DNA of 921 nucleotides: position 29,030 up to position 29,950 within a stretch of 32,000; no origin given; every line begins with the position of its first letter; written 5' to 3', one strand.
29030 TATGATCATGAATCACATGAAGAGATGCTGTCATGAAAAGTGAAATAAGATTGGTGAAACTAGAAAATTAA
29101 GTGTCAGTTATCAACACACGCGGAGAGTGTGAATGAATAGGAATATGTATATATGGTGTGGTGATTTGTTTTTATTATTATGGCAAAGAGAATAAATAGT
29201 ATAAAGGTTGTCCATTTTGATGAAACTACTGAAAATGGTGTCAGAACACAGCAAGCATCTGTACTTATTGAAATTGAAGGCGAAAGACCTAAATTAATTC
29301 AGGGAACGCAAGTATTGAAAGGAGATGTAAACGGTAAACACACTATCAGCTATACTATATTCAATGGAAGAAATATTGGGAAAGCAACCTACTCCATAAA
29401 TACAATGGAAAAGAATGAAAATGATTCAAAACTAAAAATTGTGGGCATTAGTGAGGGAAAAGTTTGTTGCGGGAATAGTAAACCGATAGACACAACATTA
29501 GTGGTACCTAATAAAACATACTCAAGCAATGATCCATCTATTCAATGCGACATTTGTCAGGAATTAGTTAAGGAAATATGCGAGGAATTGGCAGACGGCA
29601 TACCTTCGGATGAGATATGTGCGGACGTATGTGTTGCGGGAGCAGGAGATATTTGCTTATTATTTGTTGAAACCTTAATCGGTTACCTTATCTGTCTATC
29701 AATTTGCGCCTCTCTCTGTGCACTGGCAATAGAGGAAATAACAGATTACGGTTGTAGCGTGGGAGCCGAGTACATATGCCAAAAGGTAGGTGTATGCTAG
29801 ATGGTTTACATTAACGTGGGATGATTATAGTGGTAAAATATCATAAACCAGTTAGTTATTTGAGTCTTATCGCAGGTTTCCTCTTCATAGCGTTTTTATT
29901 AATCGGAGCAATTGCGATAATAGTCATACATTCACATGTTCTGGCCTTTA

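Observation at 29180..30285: A second, diverged copy of the cysteine-rich / small-membrane-protein cassette sits outside the integrated element, walled in by IS elements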

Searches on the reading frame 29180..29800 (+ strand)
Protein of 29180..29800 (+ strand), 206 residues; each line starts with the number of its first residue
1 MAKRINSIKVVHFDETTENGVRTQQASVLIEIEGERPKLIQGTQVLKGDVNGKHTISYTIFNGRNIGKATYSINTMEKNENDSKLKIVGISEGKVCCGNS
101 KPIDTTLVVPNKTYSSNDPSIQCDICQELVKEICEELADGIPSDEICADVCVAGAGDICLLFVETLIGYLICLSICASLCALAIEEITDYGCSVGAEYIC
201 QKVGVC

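Call 9: search_protein_families(library=pfam, proteins=[window:29180-29800:+], max_evalue=0.1)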
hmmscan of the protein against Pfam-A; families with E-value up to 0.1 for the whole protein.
window:29180-29800:+ (206 aa): 2 families
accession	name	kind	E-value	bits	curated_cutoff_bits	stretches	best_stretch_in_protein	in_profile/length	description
PF20901.3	Sf6_terminase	-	0.027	15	27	1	127-149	3-25/106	Bacteriophage Sf6, terminase small subunit-like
PF21936.2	Pcf11_C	-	0.058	13.8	26.7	0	108-135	4-28/54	Pcf11, C-terminal domain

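Call 10: search_protein_families(library=ncbifam, proteins=[window:29180-29800:+], max_evalue=0.1)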
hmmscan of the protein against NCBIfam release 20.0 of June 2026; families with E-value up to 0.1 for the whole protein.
window:29180-29800:+ (206 aa): 1 family
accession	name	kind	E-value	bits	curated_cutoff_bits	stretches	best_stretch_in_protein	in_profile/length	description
TIGR04449.1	halocin_C8_dom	subfamily_domain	5.7e-14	52.9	24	1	123-206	1-69/69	halocin C8-like domain-containing protein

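Call 13: find_homologous_proteins(query=window:29180-29800:+)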
Query window:29180-29800:+ (206 aa): 11 proteins with E <= 0.001 among 99 candidates.
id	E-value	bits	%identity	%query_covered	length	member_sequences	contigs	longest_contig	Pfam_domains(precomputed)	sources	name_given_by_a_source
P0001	7.0e-119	413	91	100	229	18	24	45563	-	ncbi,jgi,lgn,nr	ncbi:MAG: hypothetical protein AMDU4_FER2C00086G0032 [Ferroplasma sp. Type II]|nr:MAG: hypothetical 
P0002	2.1e-105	369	80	100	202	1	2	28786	-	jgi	jgi:halocin C8-like bacteriocin domain-containing protein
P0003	4.1e-88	312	67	100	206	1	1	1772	-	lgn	-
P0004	2.0e-86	307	65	100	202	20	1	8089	-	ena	-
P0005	2.6e-80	287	64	96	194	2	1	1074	-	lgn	-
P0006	1.5e-76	275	59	100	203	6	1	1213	-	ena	-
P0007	4.9e-75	270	60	100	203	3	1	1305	-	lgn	-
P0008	2.4e-65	238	55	100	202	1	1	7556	-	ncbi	-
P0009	1.5e-48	183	64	64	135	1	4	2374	-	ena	-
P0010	2.2e-37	147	73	46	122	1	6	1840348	-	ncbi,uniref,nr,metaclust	ncbi:MAG: halocin C8-like domain-containing protein [Metallosphaera sp.]|uniref:halocin C8-like doma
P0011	6.3e-10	57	62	24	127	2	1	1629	-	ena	-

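Call 19: find_related_loci(query=window:29180-29800:+, collection=genome_contigs, flank=6000)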
Query window:29180-29800:+ (206 aa) in genome_contigs; peptide patterns used: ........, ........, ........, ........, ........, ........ (x = any residue, [..] = any of these).
37 stretches matched a pattern; 2 encode a relative of the query (tblastn E <= 1e-3); 2 distinct loci.
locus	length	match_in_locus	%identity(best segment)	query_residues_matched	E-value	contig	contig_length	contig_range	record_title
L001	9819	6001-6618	91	1-206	5e-126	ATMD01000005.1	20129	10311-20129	MAG: Thermoplasmatales archaeon I-plasma AMDU3_IPLC00005, whole genome shotgun sequence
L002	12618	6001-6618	91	1-206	5e-126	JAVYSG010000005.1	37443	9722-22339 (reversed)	MAG: Thermoplasmataceae archaeon isolate DRTY-16_202007_bins_50 DRTY-16_202007_bins_50_scaffold_5, whole genome shotgun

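Call 31: find_encoding_contigs(protein=P0008, flank=4000, max_places=3)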
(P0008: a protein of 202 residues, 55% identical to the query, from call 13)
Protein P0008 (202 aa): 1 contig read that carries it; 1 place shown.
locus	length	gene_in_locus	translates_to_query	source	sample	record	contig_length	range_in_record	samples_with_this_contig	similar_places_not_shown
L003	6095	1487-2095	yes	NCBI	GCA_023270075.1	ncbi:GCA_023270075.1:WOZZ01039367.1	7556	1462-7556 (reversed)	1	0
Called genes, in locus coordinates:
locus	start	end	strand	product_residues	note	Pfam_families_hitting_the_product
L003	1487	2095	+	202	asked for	-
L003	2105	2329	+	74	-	-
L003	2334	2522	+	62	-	-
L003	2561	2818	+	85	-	-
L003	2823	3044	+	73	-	-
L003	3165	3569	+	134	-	-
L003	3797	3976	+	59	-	-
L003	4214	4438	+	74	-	-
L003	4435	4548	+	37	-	-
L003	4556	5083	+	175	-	-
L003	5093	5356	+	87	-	-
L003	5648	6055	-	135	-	PF01850:PIN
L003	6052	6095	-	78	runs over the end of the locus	-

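Call 32: find_encoding_contigs(protein=P0004, flank=4000, max_places=3)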
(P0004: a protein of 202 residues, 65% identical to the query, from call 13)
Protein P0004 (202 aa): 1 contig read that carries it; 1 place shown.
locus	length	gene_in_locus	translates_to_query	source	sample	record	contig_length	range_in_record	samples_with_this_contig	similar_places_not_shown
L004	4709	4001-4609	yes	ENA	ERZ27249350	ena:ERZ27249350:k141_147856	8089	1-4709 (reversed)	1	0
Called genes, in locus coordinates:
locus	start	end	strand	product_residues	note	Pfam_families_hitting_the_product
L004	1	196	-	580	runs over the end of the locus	PF23545:Zn_ribbon_HMPTM, PF04055:Radical_SAM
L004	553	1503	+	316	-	PF04014:MazE_antitoxin, PF01895:PhoU (weak)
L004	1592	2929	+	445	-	PF03972:MmgE_PrpD_N, PF19305:MmgE_PrpD_C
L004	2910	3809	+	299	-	PF13714:PEP_mutase, PF00463:ICL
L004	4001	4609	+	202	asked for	-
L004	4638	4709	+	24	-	?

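Call 33: find_encoding_contigs(protein=P0010, flank=4000, max_places=3)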
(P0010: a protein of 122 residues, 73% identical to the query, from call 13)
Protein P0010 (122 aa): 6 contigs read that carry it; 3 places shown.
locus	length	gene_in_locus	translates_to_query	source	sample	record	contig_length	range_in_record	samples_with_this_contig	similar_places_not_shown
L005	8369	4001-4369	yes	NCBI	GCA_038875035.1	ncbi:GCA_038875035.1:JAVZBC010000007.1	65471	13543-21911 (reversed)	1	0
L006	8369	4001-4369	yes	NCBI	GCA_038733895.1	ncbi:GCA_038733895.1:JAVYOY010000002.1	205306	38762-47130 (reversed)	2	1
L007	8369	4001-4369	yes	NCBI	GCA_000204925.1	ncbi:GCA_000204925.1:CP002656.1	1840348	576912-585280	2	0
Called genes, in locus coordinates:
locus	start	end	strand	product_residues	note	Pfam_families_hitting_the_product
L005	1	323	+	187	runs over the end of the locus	PF01558:POR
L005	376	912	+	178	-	PF01923:Cob_adeno_trans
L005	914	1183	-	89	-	-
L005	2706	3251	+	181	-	-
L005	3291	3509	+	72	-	-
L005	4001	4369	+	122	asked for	-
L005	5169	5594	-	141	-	-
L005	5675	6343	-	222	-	PF01656:CbiA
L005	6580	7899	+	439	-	PF20706:GT4-conflict, PF00534:Glycos_transf_1, PF13692:Glyco_trans_1_4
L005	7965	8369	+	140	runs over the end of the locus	PF00582:Usp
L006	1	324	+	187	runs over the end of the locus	PF01558:POR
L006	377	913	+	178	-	PF01923:Cob_adeno_trans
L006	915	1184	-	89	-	-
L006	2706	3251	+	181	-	-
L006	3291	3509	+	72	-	-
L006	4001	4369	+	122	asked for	-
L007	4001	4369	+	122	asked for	-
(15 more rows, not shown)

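Call 34: find_encoding_contigs(protein=P0002, flank=4000, max_places=3)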
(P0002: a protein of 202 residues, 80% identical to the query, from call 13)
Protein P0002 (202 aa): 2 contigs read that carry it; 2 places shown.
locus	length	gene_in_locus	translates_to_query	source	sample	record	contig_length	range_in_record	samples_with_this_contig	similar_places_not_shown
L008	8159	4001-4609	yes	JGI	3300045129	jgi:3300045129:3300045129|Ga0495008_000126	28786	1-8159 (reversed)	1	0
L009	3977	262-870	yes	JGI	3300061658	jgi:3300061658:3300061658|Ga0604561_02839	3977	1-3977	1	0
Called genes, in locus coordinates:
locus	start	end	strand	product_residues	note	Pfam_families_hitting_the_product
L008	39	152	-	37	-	-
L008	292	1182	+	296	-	PF02423:OCD_Mu_crystall, PF01488:Shikimate_DH (weak)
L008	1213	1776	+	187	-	PF01810:LysE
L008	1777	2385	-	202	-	PF00551:Formyl_trans_N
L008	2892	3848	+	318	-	PF00004:AAA, PF13177:DNA_pol3_delta2 (weak), PF21960:RCF1-5-like_lid, PF25361:AAA_lid_RFC1, PF16193:AAA_assoc_2 (weak), PF08542:Rep_fac_C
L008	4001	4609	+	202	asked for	-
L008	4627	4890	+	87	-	-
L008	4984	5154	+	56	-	-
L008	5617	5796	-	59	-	PF13404:HTH_AsnC-type (weak)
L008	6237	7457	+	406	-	PF01637:ATPase_2 (faint), PF13173:AAA_14, PF13635:DUF4143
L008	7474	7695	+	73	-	-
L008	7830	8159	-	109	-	?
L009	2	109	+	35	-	?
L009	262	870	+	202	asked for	-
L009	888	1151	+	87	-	-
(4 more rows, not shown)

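Call 52: search_protein_families(library=pfam, proteins=[L002:7530-8411:+, L002:8437-8832:+, L003:2823-3044:+], max_evalue=0.001)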
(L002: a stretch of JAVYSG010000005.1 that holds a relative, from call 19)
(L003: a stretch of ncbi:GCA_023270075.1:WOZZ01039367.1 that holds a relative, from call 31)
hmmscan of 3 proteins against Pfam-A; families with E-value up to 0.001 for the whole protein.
L002:7530-8411:+ (293 aa): 0 families

L002:8437-8832:+ (131 aa): 0 families

L003:2823-3044:+ (73 aa): 0 families

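Call 53: search_protein_families(library=phrogs, proteins=[window:29180-29800:+], max_evalue=0.01)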
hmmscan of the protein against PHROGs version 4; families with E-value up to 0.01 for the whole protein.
window:29180-29800:+ (206 aa): 0 families

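Call 54: search_protein_families(library=padloc, proteins=[window:29180-29800:+], max_evalue=0.01)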
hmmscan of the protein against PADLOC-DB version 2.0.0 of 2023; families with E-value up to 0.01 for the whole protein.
window:29180-29800:+ (206 aa): 0 families

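Call 62: find_homologous_proteins(query=A3, max_evalue=0.001)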
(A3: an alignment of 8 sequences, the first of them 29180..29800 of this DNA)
Query A3 (8 sequences) (206 aa, profile of the alignment): 18 proteins with E <= 0.001 among 3637 candidates.
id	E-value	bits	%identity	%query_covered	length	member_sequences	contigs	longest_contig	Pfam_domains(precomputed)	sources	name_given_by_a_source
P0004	7.5e-94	331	65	100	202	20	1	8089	-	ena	-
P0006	8.5e-94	331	59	100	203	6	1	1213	-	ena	-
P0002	1.2e-92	327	80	100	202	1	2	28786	-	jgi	jgi:halocin C8-like bacteriocin domain-containing protein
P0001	2.1e-92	326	91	100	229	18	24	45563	-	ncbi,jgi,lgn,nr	ncbi:MAG: hypothetical protein AMDU4_FER2C00086G0032 [Ferroplasma sp. Type II]|nr:MAG: hypothetical 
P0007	1.4e-90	320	60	100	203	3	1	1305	-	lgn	-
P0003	9.5e-90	318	67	100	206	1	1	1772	-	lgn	-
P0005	6.5e-88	312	64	96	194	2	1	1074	-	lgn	-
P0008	1.7e-79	284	55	100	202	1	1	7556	-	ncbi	-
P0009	5.0e-52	194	64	64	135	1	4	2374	-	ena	-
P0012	3.4e-44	169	35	20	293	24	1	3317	-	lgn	-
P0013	6.6e-36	142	35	20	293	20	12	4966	-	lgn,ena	-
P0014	6.2e-30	122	33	18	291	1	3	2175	-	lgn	-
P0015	6.7e-28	116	33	18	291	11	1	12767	-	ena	-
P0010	9.9e-28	115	73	46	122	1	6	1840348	-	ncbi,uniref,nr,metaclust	ncbi:MAG: halocin C8-like domain-containing protein [Metallosphaera sp.]|uniref:halocin C8-like doma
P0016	1.4e-26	111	30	20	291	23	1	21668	-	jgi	-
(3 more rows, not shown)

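Call 72: predict_structure(alignment_id=A5)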
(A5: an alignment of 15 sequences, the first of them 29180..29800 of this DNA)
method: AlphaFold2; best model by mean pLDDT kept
length: 206 residues; sequences in the alignment: 15
mean_pLDDT: 77.0   pTM: 0.66
mean pLDDT of the five models: 77.0, 75.4, 74.5, 70.6, 63.8
residues with pLDDT >= 90: 13; 70-90: 152; 50-70: 36; < 50: 5
segments of 3 or more residues with pLDDT < 50: none
pLDDT, mean of each block of 10 residues (from residue 1): 72 88 87 79 77 75 77 80 79 57 74 58 83 87 75 61 71 78 87 89 84
secondary structure, 60 per line:
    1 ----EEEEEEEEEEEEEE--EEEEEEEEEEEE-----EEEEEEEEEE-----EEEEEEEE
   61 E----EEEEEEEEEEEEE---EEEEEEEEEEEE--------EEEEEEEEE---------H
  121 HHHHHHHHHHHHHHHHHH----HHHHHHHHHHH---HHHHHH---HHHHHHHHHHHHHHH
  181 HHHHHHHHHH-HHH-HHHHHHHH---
elements in order: E5-18 E21-32 E38-47 E53-61 E66-78 E82-93 E102-110 H120-138 H143-153 H157-162 H166-190 H196-203

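Call 76: fold_search(model_id=the predicted structure, library=pdb)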
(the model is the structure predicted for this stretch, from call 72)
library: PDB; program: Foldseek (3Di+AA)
matches with E <= 10: 631; with E <= 0.001: 0
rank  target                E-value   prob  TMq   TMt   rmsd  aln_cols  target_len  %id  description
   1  4eoe                  1.7e-01  0.21  0.26  0.23  12.9       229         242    7  Crystal structure of H74A synechocystis sp. pcya (released 2012-08-29)
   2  6ohh_B                1.8e-01  0.57  0.22  0.32   7.1        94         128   14  Structure of EF1p2_mFAP2b bound to DFHBI (released 2020-04-08)
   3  4eod                  2.1e-01  0.18  0.26  0.23  12.6       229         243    7  Crystal structure of H74E synechocystis sp. pcya sp. PCYA (released 2012-08-29)
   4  7cwj_D                2.2e-01  0.25  0.21  0.28  12.7       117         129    4  Root induced Secreted protein Tsp1 from Biocontrol fungi Trichoderma virens (released 2021-09-01)
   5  6czi_A                2.4e-01  0.60  0.25  0.40   7.5       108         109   14  Structure of a redesigned beta barrel, mFAP1, bound to DFHBI (released 2018-09-19)
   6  6ohh_A                2.4e-01  0.51  0.25  0.36   8.1       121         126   13  Structure of EF1p2_mFAP2b bound to DFHBI (released 2020-04-08)
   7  3i95                  2.6e-01  0.16  0.26  0.23  12.6       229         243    8  Crystal structure of E76Q mutant PcyA-biliverdin complex (released 2009-10-27)
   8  8dml_B                3.1e-01  0.25  0.21  0.29  15.0       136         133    7  Vibrio parahaemolyticus VtrA/VtrC complex bound to the bile salt chenodeoxycholate (released 2023-06-14)
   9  3rfz_E                3.3e-01  0.66  0.31  0.10   6.2       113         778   12  Crystal structure of the FimD usher bound to its cognate FimC:FimH substrate (released 2011-06-01)
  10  2d1e                  3.9e-01  0.13  0.25  0.22  13.3       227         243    7  Crystal structure of PcyA-biliverdin complex (released 2006-01-24)
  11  9h5m_A                4.1e-01  0.04  0.11  0.10  23.9       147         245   10  Cryo-EM structure of Gasdermin-E (released 2025-11-05)
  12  3j7h_A                4.9e-01  0.41  0.26  0.07   9.4       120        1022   11  Structure of beta-galactosidase at 3.2-A resolution obtained by cryo-electron microscopy (released 2014-07-30)
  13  6gqf_D                4.9e-01  0.30  0.29  0.35  15.4       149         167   10  The structure of mouse AsterA (GramD1a) with 25-hydroxy cholesterol (released 2018-09-26)
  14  3f0l                  4.9e-01  0.13  0.26  0.23  12.6       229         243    7  Crystal structure of oxidized D105N Synechocystis sp. PcyA (released 2009-10-13)
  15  5k21_A                5.4e-01  0.21  0.22  0.34  10.2       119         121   10  Pyocyanin demethylase (released 2016-12-07)
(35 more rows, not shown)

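Call 80: find_related_loci(query=A5, collection=viral_contigs, flank=6000)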
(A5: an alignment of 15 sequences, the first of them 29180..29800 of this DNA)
Query A5 (206 aa) in viral_contigs; peptide patterns used: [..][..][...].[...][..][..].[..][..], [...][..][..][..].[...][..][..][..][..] (x = any residue, [..] = any of these).
63 stretches matched a pattern, but none encodes a relative of the query by tblastn (E <= 1e-3).

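Call 82: find_related_loci(query=A6, collection=metagenome_contigs, flank=4000)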
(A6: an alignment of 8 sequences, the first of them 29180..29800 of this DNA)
Query A6 (206 aa) in metagenome_contigs; peptide patterns used: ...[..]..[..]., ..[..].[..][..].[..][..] (x = any residue, [..] = any of these).
196 stretches matched a pattern; 5 encode a relative of the query (tblastn E <= 1e-3); 5 distinct loci.
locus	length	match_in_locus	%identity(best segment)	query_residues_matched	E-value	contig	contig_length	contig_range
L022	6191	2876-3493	91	1-206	2e-125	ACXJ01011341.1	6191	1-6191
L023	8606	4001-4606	66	1-206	7e-95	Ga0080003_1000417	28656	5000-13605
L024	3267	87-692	66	1-206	7e-95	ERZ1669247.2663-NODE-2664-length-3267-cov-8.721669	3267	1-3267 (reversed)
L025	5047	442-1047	59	1-206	1e-82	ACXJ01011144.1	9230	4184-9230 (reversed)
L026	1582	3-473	47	46-206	2e-46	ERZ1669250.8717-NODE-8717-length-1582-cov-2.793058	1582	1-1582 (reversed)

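Call 91: search_solved_structures(query=A5, max_evalue=1)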
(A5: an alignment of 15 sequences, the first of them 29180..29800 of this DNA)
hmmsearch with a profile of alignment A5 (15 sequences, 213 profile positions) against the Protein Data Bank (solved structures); distinct sequences matched with E-value up to 1: 0.

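Call 94: fold_search(model_id=the predicted structure, library=viral)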
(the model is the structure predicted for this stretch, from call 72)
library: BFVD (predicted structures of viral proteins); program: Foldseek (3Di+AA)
matches with E <= 10: 855; with E <= 0.001: 0
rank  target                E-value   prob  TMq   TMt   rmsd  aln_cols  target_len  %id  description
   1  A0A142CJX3            1.4e-03  0.99  0.28  0.36   8.3       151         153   10  (no name in the UniProt tables at hand)
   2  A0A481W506            1.9e-02  0.51  0.19  0.10  20.9       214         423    8  Uncharacterized protein [Pseudomonas phage Psa21]
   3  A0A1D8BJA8            4.1e-02  0.09  0.14  0.10  21.2       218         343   13  SIFV.gp54-like protein [Sulfolobus islandicus filamentous virus 2]
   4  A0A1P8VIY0            6.8e-02  0.33  0.22  0.21  15.1       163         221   12  Uncharacterized protein [Murid betaherpesvirus 3]
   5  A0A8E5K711            6.8e-02  0.16  0.20  0.15  22.4       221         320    9  (no name in the UniProt tables at hand)
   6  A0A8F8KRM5            7.6e-02  0.30  0.20  0.16  15.0       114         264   10  Uncharacterized protein [Clandestinovirus]
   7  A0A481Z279            8.5e-02  0.75  0.21  0.22  15.5       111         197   13  Uncharacterized protein [Pithovirus LCPAC101]
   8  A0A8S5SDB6            8.9e-02  0.35  0.18  0.22  16.9       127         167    6  Uncharacterized protein [Siphoviridae sp. ctrCv3]
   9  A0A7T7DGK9            8.9e-02  0.13  0.18  0.15  17.3       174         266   12  (no name in the UniProt tables at hand)
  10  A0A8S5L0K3            1.1e-01  0.09  0.12  0.06  23.8       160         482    8  Maturation protein [ssRNA phage SRR6255746_2]
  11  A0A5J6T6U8            1.2e-01  0.20  0.16  0.18  17.8       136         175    9  (no name in the UniProt tables at hand)
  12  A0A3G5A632            1.3e-01  0.35  0.21  0.24  11.7       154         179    9  Uncharacterized protein [Hyperionvirus sp.]
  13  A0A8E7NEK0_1          1.3e-01  0.51  0.29  0.06   9.9       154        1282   17  (no name in the UniProt tables at hand)
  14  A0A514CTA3            1.3e-01  0.44  0.21  0.22  12.8       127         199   11  Uncharacterized protein [Achromobacter phage Motura]
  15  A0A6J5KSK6            1.3e-01  0.18  0.19  0.27  18.1       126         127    9  Uncharacterized protein [uncultured Caudovirales phage]
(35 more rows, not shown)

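Call 95: search_protein_representatives(alignment_id=A5)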
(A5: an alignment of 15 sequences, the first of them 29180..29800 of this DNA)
Query: 15 sequences, 213 profile positions. Proteins with E-value up to 0.001 (for the whole library): 43; up to 1e-10: 21; up to 1e-30: 5. The best 43 are listed.
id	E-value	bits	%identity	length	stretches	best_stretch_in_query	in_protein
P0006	8.6e-88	309.9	-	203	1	8-212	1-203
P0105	2.1e-57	210.5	-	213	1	1-212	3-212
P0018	1.2e-54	201.6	-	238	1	1-213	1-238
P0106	5.9e-42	160.1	-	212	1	6-211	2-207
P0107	8.2e-33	130.2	-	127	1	83-211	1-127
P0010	3.3e-29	118.4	-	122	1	104-204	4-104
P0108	5.6e-25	104.6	-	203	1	8-211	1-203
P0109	4.0e-22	95.3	-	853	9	28-80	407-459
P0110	1.2e-21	93.6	-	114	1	82-166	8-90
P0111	8.0e-18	81.2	-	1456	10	52-95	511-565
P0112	2.0e-17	79.9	-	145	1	81-212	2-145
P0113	3.5e-14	69.3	-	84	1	88-158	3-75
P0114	1.1e-13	67.6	-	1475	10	49-96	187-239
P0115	1.3e-13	67.4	-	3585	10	18-81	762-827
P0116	8.4e-13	64.8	-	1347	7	15-80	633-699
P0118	8.0e-12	61.6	-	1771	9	24-96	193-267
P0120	1.2e-11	61.0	-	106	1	117-211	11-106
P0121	1.3e-11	60.9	-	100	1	123-212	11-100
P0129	6.2e-08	48.9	-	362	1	52-211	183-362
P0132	5.9e-07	45.7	-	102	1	116-211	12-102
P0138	8.2e-05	38.7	-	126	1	109-211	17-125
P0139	1.6e-04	37.7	-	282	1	59-211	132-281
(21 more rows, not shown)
